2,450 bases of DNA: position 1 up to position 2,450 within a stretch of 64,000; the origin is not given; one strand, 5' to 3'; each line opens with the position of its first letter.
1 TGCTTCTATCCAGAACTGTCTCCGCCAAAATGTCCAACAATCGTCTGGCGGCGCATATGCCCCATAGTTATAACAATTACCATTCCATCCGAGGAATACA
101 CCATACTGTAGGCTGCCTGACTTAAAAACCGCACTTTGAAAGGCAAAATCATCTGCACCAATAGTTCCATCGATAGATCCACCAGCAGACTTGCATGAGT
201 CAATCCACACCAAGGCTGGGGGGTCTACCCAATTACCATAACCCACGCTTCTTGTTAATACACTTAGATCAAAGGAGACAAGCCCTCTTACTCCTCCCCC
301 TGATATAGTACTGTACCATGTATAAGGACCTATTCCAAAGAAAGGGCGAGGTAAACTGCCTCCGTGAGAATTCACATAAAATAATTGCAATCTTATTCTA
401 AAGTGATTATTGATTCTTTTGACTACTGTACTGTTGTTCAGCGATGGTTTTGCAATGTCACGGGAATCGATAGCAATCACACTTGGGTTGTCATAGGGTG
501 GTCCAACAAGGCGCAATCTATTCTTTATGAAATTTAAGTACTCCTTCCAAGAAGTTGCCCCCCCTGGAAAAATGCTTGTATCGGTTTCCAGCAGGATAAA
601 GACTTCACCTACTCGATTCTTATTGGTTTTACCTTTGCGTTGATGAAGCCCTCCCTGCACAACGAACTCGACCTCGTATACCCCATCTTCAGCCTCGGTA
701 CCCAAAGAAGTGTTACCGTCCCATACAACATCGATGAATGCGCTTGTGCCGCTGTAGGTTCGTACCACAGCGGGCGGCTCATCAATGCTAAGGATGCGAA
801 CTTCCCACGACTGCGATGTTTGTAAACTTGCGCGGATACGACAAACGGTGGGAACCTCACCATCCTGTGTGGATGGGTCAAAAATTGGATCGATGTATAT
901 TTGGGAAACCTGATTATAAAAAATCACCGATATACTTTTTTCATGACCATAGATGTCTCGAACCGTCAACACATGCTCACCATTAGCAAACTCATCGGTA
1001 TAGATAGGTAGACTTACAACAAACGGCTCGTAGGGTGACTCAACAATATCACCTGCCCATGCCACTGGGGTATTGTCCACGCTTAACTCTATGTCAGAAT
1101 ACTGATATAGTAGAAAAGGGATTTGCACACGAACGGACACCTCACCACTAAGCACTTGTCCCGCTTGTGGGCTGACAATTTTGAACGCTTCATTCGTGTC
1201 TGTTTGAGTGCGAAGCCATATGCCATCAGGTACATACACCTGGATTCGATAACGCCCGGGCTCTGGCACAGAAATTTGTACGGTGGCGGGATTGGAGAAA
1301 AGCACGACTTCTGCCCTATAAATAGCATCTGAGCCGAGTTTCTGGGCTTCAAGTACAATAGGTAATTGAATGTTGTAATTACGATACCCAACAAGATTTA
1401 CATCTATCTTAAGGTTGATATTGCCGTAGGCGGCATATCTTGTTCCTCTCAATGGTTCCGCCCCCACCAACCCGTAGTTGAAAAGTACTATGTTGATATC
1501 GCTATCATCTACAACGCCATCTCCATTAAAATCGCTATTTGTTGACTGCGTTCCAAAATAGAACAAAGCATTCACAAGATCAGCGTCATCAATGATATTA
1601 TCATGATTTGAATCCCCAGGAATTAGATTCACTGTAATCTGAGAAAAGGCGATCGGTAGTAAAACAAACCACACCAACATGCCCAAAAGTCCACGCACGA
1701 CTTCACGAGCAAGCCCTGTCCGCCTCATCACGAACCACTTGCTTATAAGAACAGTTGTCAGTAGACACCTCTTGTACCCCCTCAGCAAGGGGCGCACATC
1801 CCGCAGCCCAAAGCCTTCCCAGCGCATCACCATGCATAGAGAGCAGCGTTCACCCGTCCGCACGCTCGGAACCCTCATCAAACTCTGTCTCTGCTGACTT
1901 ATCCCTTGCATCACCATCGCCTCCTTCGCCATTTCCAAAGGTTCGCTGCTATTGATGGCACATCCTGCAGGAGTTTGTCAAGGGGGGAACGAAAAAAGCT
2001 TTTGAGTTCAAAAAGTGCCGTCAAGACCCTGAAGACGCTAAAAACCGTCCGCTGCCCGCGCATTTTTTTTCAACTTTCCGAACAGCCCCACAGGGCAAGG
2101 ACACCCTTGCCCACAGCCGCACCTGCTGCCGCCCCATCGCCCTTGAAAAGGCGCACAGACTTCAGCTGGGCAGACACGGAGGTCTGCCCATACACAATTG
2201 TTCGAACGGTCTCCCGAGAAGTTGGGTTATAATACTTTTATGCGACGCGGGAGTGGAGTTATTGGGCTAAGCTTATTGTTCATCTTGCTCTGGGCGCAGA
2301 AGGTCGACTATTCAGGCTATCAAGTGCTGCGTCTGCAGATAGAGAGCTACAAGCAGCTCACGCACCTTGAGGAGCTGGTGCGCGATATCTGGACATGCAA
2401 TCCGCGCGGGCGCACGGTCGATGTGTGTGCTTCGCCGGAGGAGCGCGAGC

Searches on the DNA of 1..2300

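Call 64: search_rna_families(source=window, start=1, end=2300, threshold=gathering)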
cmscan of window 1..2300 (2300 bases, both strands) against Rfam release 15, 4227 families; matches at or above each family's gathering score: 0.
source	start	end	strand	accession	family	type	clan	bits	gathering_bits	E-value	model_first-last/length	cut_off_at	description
